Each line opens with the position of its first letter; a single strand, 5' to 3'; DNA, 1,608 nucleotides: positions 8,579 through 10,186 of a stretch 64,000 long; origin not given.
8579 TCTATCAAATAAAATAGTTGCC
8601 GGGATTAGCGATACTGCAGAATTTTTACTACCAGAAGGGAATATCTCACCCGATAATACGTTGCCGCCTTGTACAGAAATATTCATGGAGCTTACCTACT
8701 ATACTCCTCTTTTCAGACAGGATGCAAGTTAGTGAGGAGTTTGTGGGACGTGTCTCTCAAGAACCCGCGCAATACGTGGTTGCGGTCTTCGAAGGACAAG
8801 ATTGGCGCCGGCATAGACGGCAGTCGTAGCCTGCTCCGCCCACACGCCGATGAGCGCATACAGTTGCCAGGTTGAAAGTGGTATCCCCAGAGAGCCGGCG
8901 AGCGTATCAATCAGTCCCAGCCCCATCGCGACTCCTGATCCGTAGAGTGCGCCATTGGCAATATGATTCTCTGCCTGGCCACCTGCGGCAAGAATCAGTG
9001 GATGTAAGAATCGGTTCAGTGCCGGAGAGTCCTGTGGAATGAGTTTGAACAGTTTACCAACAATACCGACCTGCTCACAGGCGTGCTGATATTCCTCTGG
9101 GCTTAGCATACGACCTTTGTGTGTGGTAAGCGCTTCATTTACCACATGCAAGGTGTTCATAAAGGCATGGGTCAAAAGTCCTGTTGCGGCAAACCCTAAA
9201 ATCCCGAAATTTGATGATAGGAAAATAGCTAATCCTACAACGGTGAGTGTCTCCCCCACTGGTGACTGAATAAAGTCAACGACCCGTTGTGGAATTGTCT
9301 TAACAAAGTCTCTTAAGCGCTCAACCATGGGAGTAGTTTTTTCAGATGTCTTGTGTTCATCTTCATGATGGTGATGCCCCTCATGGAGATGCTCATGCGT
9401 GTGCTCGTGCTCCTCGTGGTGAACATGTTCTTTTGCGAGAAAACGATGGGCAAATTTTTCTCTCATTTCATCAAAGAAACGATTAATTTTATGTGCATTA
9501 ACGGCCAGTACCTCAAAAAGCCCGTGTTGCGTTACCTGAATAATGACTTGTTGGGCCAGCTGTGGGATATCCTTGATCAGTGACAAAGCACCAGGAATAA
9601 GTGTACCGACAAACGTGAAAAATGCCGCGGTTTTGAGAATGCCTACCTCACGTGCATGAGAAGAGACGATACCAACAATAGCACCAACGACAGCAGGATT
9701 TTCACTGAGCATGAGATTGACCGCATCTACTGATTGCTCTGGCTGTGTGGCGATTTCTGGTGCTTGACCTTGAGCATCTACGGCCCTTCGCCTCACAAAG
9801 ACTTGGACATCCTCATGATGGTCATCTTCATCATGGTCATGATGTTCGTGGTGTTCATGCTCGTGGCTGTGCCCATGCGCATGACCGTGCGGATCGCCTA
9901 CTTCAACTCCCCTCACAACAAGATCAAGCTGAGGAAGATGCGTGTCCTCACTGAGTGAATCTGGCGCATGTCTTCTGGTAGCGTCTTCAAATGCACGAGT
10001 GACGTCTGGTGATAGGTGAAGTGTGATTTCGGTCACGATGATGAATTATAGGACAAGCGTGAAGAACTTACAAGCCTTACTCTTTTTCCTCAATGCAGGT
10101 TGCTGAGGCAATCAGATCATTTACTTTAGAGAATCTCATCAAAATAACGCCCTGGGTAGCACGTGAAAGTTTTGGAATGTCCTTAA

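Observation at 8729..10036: Membrane protein with two acidic poly-His tracts wedged between murA and gyrA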

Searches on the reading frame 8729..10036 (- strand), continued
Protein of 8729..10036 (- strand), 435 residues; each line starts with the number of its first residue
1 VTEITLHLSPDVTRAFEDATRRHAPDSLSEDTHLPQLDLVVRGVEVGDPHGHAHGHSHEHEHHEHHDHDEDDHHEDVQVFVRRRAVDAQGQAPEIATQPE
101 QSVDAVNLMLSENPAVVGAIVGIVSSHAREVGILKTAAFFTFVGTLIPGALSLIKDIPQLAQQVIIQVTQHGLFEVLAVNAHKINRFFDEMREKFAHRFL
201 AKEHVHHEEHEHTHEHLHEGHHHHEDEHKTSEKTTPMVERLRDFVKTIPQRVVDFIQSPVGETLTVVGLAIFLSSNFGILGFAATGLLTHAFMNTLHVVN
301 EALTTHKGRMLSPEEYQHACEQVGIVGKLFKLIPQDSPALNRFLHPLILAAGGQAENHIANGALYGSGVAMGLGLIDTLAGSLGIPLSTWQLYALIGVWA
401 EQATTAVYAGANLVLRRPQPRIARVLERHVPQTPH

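Call 47: predict_structure(alignment_id=A2)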
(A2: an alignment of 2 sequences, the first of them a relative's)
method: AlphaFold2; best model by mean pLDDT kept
length: 435 residues; sequences in the alignment: 2
mean_pLDDT: 35.3   pTM: 0.24
mean pLDDT of the five models: 35.3, 33.5, 33.2, 33.1, 31.2
residues with pLDDT >= 90: 0; 70-90: 6; 50-70: 25; < 50: 404
segments of 3 or more residues with pLDDT < 50: 1-305, 323-334, 353-435
pLDDT, mean of each block of 10 residues (from residue 1): 31 41 38 34 27 33 37 28 31 31 31 31 28 29 30 30 33 31 34 30 35 37 37 32 34 31 33 31 32 39 52 70 46 48 54 40 36 35 33 32 30 29 32 37
secondary structure, 60 per line:
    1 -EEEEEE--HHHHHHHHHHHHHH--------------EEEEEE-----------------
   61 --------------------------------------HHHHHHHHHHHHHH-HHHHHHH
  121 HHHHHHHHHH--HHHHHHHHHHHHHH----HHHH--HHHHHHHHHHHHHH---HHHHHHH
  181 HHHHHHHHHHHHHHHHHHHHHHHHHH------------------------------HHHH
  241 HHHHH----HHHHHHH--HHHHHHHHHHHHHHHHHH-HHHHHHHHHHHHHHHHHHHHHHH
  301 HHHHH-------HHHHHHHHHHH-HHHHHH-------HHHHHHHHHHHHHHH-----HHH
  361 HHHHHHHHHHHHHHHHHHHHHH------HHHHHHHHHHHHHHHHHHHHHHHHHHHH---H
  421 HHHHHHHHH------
elements in order: E2-7 H10-23 E38-43 H99-112 H114-130 H133-146 H151-154 H157-170 H174-206 H237-245 H250-256 H259-276 H278-305 H313-323 H325-330 H338-352 H358-382 H389-416 H420-429

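Call 52: list_cluster_members(proteins=[P0001, P0002, L039:2749-3885:+, L039:3938-5662:+, L039:1868-2692:+])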
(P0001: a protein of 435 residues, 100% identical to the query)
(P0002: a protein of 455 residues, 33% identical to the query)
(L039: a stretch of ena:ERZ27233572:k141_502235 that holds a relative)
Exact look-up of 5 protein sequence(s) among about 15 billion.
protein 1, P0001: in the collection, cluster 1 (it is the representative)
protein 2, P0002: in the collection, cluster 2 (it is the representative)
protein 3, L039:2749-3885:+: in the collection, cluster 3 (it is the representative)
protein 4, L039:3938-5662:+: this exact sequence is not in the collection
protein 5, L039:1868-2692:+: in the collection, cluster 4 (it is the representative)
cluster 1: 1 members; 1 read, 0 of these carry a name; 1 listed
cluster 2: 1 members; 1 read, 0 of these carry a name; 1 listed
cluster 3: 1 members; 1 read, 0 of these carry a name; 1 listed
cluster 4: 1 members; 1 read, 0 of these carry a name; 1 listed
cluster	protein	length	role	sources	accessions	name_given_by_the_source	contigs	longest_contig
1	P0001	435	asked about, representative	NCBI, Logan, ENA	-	-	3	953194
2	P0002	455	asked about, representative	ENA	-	-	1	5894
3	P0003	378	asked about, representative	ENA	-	-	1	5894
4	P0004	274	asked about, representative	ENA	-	-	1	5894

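Call 65: search_protein_families(library=padloc, proteins=[P0001, P0002], max_evalue=1)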
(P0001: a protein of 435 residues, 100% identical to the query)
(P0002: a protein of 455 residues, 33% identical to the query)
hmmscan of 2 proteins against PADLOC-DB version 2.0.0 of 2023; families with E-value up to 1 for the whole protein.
P0001 (435 aa): 0 families

P0002 (455 aa): 0 families

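Call 66: search_protein_families(library=phrogs, proteins=[P0001, P0002], max_evalue=1)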
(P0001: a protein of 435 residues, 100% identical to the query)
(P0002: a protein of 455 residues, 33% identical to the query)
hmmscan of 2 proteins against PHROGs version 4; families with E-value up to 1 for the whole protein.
P0001 (435 aa): 3 families
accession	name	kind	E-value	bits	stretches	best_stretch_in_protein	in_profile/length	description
phrog_37901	-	unknown function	0.00032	21.1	1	159-231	55-121/249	-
phrog_9157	-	unknown function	0.43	11.8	1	203-259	22-74/121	-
phrog_8119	-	unknown function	0.87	9.9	0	198-257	32-92/332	-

P0002 (455 aa): 0 families
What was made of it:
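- Tried and rejected: PHROGs gave one weak hit to an unknown-function family, overlapping tract 2 (calls 65, 66).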

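Call 68: fold_search(model_id=the predicted structure, library=pdb)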
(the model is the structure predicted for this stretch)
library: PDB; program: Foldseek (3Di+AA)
matches with E <= 10: 81; with E <= 0.001: 0
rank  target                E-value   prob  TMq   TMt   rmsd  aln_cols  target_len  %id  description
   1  7tmv_B                8.0e-01  0.20  0.13  0.26  14.9       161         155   14  Crystal structure of a Putative structural protein from Klebsiella pneumoniae (released 2022-02-02)
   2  2gs4_A                1.3e+00  0.33  0.16  0.35  13.8       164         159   13  The crystal structure of the E.coli stress protein YciF. (released 2006-10-17)
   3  7f3u_A                1.3e+00  0.07  0.11  0.14  22.6       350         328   12  Cryo-EM structure of human TMEM120A in the CoASH-free state (released 2021-06-30)
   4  4eru_A                1.6e+00  0.16  0.14  0.25  10.4       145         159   12  Crystal Structure of Putative Cytoplasmic Protein, YciF Bacterial Stress Response Protein from Salmonella enterica (released 2012-06-06)
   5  4eru_B                1.8e+00  0.14  0.13  0.23  11.0       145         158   11  Crystal Structure of Putative Cytoplasmic Protein, YciF Bacterial Stress Response Protein from Salmonella enterica (released 2012-06-06)
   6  2vhb_A                2.2e+00  0.18  0.12  0.32  12.6       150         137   15  AZIDE ADDUCT OF THE BACTERIAL HEMOGLOBIN FROM VITREOSCILLA STERCORARIA (released 1998-02-25)
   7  3tui_A                3.2e+00  0.06  0.10  0.16  20.8       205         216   12  Inward facing conformations of the MetNI methionine ABC transporter: CY5 native crystal form (released 2011-11-30)
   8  8xma_A                3.5e+00  0.08  0.13  0.17  19.9       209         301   12  Cryo-EM structure of human ZnT1 WT, in the presence of zinc, determined in an outward-facing conformation (released 2024-10-30)
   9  8zwf_A                3.5e+00  0.03  0.12  0.14  25.7       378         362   11  cryoEM structure of JR14a bound C3aR-BRIL-BAG2 complex (released 2025-05-14)
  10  8tok_A                3.7e+00  0.02  0.10  0.08  33.7       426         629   11  nhTMEM16 lipid scramblase in lipid nanodiscs with MSP2N2 scaffold protein in the presence of Ca2+ (open state) (released 2024-05-08)
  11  5kk2_E                4.0e+00  0.14  0.13  0.26  10.9       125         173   17  Architecture of fully occupied GluA2 AMPA receptor - TARP complex elucidated by single particle cryo-electron microsco (released 2016-07-06)
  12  9hf4                  4.0e+00  0.04  0.11  0.18  18.7       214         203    9  Crystal structure of human TRF1 TRFH domain in complex with compound 32 (released 2025-11-26)
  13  6e9v_A                4.4e+00  0.08  0.13  0.24  17.1       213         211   16  DHF79 filament (released 2018-11-21)
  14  8cwy_A                4.6e+00  0.08  0.16  0.16  17.6       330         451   12  Accurate computational design of genetically encoded 3D protein crystals (released 2023-11-01)
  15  8j7w_B                4.6e+00  0.07  0.14  0.20  15.8       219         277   15  Cryo-EM structure of hZnT7-Fab complex in zinc state 2, determined in heterogeneous conformations- one subunit in an i (released 2023-09-20)
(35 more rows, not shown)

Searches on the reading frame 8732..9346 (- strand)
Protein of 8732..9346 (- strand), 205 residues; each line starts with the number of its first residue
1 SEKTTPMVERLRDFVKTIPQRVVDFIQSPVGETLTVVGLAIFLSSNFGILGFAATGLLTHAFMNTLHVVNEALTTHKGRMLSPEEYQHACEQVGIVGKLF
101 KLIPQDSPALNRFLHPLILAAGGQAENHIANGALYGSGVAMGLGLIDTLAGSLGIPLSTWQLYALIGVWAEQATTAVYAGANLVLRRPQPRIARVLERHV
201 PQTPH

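Call 48: find_related_loci(query=A4, collection=metagenome_contigs, flank=8000)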
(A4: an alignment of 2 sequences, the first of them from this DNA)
Query A4 (205 aa) in metagenome_contigs; peptide patterns used: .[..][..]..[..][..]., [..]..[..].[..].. (x = any residue, [..] = any of these).
242 stretches matched a pattern, but none encodes a relative of the query by tblastn (E <= 1e-3).

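Call 49: find_related_loci(query=A4, collection=viral_contigs, flank=5000)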
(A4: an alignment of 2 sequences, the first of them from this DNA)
Query A4 (205 aa) in viral_contigs; peptide patterns used: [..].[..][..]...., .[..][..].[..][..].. (x = any residue, [..] = any of these).
81 stretches matched a pattern, but none encodes a relative of the query by tblastn (E <= 1e-3).
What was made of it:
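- Tried and rejected: Scans of metagenome and viral contigs with the conserved C-terminal block found nothing (calls 48, 49).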

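Call 56: search_protein_families(library=pfam, proteins=[window:8732-9346:-], max_evalue=10)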
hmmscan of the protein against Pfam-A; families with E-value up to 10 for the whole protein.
seq(205 aa): 1 family
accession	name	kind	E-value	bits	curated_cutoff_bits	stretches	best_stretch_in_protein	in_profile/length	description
PF10953.13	DUF2754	-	0.15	12.7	25.8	0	36-62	17-43/70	Protein of unknown function (DUF2754)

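Call 57: search_solved_structures(query=A4, max_evalue=10)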
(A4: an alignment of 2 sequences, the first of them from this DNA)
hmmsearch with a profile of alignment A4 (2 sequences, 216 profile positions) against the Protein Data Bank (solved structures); distinct sequences matched with E-value up to 10: 1.
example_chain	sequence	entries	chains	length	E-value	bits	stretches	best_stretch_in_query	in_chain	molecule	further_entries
7qhm_J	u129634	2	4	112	0.72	12.6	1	127-197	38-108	Hypothetical membrane protein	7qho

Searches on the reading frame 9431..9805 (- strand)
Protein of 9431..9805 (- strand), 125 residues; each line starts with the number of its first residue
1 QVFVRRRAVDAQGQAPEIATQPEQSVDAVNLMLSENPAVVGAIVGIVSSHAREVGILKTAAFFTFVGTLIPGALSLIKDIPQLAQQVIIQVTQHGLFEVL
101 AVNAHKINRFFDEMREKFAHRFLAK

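Call 56: search_protein_families(library=pfam, proteins=[window:9431-9805:-], max_evalue=10)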
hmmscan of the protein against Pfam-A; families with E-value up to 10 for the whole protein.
seq(125 aa): 0 families

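Call 58: search_solved_structures(query=A3, max_evalue=10)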
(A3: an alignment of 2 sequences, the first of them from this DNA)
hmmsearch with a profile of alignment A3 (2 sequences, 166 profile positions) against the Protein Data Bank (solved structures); distinct sequences matched with E-value up to 10: 1.
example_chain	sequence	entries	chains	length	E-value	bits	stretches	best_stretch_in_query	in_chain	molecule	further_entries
7mcd_A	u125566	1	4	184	1.5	11.8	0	129-162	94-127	AI-designed TIM-barrel F15C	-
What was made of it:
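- The non-tract parts, scanned alone, hit nothing in Pfam or PDB (calls 56-58).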
